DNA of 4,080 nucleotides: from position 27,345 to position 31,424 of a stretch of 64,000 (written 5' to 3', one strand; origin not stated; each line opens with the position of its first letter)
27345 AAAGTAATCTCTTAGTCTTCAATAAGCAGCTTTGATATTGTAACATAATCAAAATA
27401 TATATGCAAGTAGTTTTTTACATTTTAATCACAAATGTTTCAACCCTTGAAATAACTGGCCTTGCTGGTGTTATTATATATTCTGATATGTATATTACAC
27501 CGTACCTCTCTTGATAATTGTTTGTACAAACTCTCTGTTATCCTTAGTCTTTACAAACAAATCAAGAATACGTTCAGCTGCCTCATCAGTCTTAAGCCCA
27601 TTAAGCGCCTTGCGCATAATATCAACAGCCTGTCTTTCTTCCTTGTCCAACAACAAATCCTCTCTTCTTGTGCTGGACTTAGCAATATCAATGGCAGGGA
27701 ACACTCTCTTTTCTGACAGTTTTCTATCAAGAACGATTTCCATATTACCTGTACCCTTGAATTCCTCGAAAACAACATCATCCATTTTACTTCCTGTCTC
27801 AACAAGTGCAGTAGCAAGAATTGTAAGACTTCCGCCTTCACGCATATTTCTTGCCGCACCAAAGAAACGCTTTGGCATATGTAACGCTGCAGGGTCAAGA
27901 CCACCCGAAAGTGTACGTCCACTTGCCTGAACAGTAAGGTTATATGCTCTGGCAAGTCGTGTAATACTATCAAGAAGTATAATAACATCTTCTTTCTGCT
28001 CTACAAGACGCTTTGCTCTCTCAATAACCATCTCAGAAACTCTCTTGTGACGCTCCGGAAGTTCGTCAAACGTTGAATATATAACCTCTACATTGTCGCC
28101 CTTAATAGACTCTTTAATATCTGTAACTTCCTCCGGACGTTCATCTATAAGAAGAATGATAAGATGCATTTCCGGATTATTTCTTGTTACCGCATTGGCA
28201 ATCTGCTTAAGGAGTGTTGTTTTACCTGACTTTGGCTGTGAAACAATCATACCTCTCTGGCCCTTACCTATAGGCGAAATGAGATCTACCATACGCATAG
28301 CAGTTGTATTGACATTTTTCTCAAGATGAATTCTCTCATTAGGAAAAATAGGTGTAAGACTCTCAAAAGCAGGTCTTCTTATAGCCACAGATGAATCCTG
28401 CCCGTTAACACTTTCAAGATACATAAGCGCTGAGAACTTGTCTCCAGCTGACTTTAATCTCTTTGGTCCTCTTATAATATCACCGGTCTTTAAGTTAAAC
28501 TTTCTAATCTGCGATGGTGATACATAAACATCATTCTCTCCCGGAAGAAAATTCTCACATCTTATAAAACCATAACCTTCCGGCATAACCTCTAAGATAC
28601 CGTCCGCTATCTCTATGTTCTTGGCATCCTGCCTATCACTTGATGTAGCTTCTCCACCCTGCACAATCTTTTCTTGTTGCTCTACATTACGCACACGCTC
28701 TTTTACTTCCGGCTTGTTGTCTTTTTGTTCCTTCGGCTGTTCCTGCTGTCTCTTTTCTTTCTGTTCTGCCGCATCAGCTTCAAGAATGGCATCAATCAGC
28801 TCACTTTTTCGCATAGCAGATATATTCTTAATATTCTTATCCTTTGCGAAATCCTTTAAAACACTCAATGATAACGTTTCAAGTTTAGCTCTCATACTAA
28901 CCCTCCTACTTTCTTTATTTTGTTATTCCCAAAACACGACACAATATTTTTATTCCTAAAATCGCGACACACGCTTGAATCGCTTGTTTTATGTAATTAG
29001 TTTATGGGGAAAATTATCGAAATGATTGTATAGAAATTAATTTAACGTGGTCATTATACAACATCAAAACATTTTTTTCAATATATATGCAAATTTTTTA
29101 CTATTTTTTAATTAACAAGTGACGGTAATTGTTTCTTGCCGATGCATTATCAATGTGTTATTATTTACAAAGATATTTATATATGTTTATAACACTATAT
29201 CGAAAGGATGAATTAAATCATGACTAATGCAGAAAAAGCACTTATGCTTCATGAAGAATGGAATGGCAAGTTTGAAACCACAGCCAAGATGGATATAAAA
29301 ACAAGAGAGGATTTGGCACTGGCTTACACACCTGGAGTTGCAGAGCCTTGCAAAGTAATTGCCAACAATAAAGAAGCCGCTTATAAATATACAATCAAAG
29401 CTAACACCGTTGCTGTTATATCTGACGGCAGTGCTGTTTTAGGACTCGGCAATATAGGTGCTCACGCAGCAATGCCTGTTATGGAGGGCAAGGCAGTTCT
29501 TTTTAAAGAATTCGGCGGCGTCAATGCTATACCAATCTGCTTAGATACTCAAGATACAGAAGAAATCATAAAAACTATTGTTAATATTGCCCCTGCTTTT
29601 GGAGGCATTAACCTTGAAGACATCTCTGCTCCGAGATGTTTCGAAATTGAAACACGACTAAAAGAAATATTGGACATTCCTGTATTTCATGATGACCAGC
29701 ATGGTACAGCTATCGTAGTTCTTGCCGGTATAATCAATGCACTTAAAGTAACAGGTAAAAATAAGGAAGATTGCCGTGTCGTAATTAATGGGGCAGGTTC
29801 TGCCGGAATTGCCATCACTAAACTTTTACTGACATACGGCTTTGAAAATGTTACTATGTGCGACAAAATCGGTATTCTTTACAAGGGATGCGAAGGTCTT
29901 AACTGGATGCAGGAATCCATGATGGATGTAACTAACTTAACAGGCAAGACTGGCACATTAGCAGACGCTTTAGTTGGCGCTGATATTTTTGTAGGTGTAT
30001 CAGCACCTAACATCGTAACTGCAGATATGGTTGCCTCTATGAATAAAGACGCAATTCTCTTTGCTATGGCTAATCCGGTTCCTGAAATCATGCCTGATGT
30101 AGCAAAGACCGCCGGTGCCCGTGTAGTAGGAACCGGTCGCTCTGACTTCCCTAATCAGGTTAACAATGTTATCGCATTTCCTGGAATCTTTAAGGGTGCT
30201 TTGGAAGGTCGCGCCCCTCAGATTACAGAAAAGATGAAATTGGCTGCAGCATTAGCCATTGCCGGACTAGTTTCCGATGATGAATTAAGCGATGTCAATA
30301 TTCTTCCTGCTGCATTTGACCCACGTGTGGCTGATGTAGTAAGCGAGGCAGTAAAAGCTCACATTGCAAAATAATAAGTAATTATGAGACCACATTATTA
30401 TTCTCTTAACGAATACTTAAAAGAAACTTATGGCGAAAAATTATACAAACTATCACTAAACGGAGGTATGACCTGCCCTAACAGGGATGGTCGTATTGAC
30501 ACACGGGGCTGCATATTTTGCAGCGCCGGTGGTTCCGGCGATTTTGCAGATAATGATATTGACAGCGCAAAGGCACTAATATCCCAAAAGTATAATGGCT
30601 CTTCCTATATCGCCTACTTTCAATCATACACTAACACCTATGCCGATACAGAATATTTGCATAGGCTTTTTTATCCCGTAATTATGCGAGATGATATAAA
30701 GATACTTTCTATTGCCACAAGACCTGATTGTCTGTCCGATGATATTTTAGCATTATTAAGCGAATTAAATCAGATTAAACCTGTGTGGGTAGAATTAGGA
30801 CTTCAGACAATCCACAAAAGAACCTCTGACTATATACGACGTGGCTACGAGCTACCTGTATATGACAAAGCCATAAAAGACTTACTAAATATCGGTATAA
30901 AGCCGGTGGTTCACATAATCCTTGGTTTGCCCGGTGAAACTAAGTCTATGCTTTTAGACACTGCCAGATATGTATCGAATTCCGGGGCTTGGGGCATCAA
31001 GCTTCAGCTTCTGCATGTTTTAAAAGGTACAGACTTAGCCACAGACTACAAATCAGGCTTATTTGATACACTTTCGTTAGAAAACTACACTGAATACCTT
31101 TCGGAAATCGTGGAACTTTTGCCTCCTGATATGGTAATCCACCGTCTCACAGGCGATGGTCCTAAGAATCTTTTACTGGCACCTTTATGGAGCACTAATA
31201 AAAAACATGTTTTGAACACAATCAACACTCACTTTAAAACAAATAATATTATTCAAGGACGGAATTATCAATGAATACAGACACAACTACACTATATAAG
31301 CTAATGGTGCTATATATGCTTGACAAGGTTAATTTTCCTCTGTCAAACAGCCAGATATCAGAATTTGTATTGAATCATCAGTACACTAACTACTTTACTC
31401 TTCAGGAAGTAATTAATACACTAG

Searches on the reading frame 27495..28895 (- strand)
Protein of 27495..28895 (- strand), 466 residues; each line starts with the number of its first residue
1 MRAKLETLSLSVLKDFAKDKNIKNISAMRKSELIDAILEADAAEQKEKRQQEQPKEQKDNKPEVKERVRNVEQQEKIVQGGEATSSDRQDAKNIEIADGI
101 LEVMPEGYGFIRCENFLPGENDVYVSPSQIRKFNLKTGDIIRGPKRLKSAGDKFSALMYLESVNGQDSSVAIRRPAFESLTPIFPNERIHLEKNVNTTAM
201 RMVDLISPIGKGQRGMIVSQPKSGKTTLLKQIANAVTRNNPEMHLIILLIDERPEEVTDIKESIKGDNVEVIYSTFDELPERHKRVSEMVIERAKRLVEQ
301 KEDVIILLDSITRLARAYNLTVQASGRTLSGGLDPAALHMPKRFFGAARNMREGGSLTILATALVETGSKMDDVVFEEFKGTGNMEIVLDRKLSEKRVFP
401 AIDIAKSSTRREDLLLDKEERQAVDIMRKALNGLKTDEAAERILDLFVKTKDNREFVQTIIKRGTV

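Call 74: search_protein_families(library=pfam, proteins=[window:27495-28895:-], max_evalue=0.00001)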
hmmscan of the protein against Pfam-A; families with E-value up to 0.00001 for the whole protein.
window:27495-28895:- (466 aa): 3 families
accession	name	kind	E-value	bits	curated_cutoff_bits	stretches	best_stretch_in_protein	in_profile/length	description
PF07497.18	Rho_RNA_bind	-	9.5e-30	102.7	27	1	98-167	2-71/73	Rho termination factor, RNA-binding domain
PF00006.31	ATP-synt_ab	-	2.8e-29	102.7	29.5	1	200-408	2-212/213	ATP synthase alpha/beta family, nucleotide-binding domain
PF07498.18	Rho_N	-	3e-10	40.3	24.9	1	5-43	2-40/43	Rho termination factor, N-terminal domain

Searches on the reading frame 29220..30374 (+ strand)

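Call 74: search_protein_families(library=pfam, proteins=[window:29220-30374:+], max_evalue=0.00001)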
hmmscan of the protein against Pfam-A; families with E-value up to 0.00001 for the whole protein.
window:29220-30374:+ (384 aa): 2 families
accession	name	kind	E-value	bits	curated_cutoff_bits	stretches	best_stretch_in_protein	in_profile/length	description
PF00390.24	malic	-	3.2e-33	115.5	23.1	1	17-148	3-182/182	Malic enzyme, N-terminal domain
PF03949.21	Malic_M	-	4.4e-21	75.8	23.5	1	162-365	3-239/258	Malic enzyme, NAD binding domain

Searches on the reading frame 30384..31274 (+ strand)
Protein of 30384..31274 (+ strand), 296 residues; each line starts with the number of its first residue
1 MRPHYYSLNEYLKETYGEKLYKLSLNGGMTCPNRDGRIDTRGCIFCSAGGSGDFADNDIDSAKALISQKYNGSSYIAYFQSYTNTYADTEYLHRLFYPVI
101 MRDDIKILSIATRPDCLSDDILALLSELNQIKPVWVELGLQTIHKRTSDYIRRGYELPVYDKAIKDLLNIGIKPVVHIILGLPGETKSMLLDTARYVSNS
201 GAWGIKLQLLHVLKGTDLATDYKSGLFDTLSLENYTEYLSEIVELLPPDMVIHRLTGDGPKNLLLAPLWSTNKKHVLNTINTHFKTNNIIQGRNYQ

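Call 74: search_protein_families(library=pfam, proteins=[window:30384-31274:+], max_evalue=0.00001)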
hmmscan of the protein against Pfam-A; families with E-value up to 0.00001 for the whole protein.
window:30384-31274:+ (296 aa): 2 families
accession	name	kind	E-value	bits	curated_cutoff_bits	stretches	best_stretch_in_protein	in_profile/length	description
PF16199.10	Radical_SAM_C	-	5.4e-27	94.1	31.9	1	203-284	2-83/85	Radical_SAM C-terminal domain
PF04055.27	Radical_SAM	-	2e-16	61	29.5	1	41-196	9-165/166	Radical SAM superfamily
